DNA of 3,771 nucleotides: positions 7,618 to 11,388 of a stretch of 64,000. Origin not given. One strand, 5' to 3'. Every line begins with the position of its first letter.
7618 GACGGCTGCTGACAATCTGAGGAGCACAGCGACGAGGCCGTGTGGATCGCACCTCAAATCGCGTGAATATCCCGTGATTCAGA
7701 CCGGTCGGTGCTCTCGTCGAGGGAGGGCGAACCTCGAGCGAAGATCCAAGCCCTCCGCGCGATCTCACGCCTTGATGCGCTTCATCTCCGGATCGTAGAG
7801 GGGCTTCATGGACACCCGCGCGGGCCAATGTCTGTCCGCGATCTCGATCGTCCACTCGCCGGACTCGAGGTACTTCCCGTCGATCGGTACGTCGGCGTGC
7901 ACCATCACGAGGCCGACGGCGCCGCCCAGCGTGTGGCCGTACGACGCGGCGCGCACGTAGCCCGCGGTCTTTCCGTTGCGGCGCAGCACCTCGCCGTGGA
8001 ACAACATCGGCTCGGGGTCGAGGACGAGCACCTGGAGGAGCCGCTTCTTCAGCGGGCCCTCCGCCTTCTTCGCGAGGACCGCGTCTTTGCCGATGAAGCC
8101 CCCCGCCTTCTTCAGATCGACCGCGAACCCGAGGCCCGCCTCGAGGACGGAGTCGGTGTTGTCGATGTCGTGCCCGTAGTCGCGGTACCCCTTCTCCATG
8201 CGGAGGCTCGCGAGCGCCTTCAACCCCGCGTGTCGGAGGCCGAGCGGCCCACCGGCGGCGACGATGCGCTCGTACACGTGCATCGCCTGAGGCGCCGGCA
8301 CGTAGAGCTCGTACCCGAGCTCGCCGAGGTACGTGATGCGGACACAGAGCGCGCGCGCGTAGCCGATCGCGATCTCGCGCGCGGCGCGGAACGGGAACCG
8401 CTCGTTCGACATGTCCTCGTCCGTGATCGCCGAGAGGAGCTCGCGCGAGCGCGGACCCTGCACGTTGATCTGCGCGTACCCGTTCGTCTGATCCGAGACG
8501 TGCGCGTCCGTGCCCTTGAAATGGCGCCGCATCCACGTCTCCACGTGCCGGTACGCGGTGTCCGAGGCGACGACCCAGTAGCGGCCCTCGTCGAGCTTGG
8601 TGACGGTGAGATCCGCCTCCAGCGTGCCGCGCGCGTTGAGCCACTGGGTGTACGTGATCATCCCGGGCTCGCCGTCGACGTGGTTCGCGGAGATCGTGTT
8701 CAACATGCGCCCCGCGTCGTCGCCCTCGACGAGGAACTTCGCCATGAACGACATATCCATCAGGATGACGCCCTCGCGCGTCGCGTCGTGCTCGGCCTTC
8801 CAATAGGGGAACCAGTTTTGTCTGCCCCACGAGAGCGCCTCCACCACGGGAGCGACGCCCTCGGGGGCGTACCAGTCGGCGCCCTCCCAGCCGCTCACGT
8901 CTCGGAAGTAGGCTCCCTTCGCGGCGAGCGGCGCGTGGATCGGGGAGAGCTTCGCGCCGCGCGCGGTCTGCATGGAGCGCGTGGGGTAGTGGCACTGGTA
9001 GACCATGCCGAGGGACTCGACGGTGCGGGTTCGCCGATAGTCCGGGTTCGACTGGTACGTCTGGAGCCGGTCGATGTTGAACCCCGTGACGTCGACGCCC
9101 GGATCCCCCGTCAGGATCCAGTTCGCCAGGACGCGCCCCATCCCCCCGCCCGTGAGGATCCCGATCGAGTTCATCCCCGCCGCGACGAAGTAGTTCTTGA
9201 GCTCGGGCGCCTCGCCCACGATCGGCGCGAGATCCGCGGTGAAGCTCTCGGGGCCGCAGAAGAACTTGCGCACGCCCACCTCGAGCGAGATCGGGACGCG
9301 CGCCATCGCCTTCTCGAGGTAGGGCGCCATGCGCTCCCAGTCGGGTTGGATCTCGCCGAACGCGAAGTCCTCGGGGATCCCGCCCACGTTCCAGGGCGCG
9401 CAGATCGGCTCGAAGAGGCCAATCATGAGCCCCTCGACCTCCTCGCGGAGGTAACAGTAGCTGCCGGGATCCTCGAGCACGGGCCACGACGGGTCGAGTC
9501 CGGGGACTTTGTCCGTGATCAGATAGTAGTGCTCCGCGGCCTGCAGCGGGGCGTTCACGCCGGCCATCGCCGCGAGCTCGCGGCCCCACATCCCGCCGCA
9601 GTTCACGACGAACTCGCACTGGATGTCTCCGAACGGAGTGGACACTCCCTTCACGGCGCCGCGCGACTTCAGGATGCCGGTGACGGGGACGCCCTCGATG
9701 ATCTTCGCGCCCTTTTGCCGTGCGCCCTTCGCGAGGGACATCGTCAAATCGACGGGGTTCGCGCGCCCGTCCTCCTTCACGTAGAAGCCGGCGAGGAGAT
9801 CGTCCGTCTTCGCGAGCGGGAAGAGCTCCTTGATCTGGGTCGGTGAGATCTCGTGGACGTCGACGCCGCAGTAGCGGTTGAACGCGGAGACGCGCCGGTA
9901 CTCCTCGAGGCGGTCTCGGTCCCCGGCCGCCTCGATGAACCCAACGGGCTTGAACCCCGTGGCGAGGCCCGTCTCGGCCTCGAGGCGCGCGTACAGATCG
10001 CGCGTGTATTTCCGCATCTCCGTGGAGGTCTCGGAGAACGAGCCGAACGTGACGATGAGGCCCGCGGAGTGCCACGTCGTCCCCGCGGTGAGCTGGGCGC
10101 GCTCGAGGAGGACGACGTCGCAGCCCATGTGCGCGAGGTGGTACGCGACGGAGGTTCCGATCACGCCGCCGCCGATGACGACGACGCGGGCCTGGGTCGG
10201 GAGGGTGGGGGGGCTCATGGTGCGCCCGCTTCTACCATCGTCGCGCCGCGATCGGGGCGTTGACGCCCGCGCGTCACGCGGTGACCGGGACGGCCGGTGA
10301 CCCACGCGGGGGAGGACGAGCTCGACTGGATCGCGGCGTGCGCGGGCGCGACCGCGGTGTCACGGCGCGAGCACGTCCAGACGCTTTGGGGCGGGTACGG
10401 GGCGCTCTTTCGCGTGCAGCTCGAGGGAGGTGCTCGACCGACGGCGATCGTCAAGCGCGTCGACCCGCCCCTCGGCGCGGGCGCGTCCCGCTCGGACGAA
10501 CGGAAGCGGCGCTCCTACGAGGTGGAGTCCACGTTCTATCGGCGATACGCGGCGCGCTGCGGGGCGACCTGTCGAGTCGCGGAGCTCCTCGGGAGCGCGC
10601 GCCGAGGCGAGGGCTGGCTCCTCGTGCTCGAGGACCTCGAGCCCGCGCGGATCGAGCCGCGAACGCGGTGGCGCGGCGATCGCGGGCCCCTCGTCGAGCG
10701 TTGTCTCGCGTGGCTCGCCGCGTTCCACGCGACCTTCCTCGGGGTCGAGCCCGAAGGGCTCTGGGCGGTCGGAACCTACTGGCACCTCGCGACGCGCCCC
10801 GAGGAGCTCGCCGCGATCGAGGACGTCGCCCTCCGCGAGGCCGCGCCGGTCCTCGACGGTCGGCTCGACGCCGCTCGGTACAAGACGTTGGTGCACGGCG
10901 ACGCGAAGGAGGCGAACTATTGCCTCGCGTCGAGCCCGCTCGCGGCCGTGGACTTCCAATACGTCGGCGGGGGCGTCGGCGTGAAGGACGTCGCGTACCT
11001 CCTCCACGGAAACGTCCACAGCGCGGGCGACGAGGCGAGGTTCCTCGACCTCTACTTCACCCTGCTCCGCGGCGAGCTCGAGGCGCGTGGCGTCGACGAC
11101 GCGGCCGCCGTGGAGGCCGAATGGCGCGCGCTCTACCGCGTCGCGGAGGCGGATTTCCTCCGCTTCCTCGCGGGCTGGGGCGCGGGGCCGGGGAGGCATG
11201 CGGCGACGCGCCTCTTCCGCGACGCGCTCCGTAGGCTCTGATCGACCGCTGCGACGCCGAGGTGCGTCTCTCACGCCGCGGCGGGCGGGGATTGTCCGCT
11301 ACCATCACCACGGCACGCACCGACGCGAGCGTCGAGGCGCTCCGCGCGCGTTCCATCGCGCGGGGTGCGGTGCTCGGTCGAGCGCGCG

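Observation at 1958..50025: Frame disruptions are frequent but clustered in a few genes and sit at homopolymers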

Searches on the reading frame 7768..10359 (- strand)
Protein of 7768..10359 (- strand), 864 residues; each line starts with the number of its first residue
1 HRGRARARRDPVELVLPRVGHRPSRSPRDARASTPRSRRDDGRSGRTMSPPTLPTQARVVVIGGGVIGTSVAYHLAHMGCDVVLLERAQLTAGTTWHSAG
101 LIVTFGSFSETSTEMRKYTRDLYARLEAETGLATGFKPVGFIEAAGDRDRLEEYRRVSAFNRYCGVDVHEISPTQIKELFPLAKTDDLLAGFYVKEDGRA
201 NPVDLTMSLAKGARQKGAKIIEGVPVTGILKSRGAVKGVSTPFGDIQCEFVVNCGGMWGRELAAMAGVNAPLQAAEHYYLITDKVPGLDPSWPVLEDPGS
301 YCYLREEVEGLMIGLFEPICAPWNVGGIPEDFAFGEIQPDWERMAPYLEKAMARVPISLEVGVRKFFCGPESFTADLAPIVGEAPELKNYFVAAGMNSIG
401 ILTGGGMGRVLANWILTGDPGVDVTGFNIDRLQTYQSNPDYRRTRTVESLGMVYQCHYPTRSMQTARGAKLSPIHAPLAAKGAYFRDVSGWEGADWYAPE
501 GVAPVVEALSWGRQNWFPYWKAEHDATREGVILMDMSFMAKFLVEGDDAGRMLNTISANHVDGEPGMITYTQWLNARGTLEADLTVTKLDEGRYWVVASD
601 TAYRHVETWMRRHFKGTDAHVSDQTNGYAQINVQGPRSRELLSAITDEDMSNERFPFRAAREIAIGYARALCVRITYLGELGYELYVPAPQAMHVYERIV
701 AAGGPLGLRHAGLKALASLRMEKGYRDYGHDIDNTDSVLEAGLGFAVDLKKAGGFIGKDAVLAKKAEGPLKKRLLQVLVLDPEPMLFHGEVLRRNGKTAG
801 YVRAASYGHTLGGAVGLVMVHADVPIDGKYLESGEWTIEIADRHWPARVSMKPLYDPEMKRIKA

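Call 6: search_protein_families(library=pfam, proteins=[window:7768-10359:-], max_evalue=0.01)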
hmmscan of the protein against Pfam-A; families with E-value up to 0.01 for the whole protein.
window:7768-10359:- (864 aa): 17 families
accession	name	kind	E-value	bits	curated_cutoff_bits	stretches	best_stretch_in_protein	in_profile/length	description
PF01571.26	GCV_T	-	1.8e-72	244.1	25.6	1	475-746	2-255/255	Aminomethyltransferase folate-binding domain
PF01266.30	DAO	-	3.1e-70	237.9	27.9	1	58-414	1-353/353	FAD dependent oxidoreductase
PF08669.17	GCV_T_C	-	5.2e-16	58.7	25.9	1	772-856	1-80/80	Glycine cleavage T-protein C-terminal barrel domain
PF16350.10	FAO_M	-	1.9e-12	47.6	27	1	417-472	1-56/56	FAD dependent oxidoreductase central domain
PF00890.30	FAD_binding_2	-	2.1e-07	30.9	20.4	1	59-126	2-71/414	FAD binding domain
PF07992.20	Pyr_redox_2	-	1.5e-06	28.3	26.1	1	54-89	142-175/291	Pyridine nucleotide-disulphide oxidoreductase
PF00070.33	Pyr_redox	-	8.6e-06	26.6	22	1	58-88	1-31/82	Pyridine nucleotide-disulphide oxidoreductase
PF13450.12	NAD_binding_8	-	4.5e-05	24.1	21.9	1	61-112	1-54/68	NAD(P)-binding Rossmann-like domain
PF01494.25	FAD_binding_3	-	9.7e-05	22.2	22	1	57-94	2-39/349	FAD binding domain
PF02558.23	ApbA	-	0.00014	22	22.2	1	59-113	1-52/150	Ketopantoate reductase PanE/ApbA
PF12831.13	FAD_oxidored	-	0.00017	21.5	27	1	59-132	2-74/416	FAD dependent oxidoreductase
PF01262.27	AlaDh_PNT_C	-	0.00031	20.7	23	1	44-88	14-60/214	Alanine dehydrogenase/PNT, C-terminal domain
PF04820.20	Trp_halogenase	-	0.00043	19.7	21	0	209-262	164-218/458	Tryptophan halogenase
PF02737.24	3HCDH_N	-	0.00048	20.5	22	1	59-97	2-40/180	3-hydroxyacyl-CoA dehydrogenase, NAD binding domain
PF01134.28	GIDA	-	0.0017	18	22.1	1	59-88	2-29/391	Glucose inhibited division protein A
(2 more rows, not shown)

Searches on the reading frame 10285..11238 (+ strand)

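Call 6: search_protein_families(library=pfam, proteins=[window:10285-11238:+], max_evalue=0.01)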
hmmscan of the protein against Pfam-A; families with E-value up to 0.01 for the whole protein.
window:10285-11238:+ (318 aa): 2 families
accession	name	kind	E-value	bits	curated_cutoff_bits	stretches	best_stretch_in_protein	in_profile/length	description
PF01636.29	APH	-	6.1e-06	26.6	23.2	1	32-257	3-225/239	Phosphotransferase enzyme family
PF02958.26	EcKL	-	0.00017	21.4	22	0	173-258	190-282/294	Ecdysteroid kinase-like family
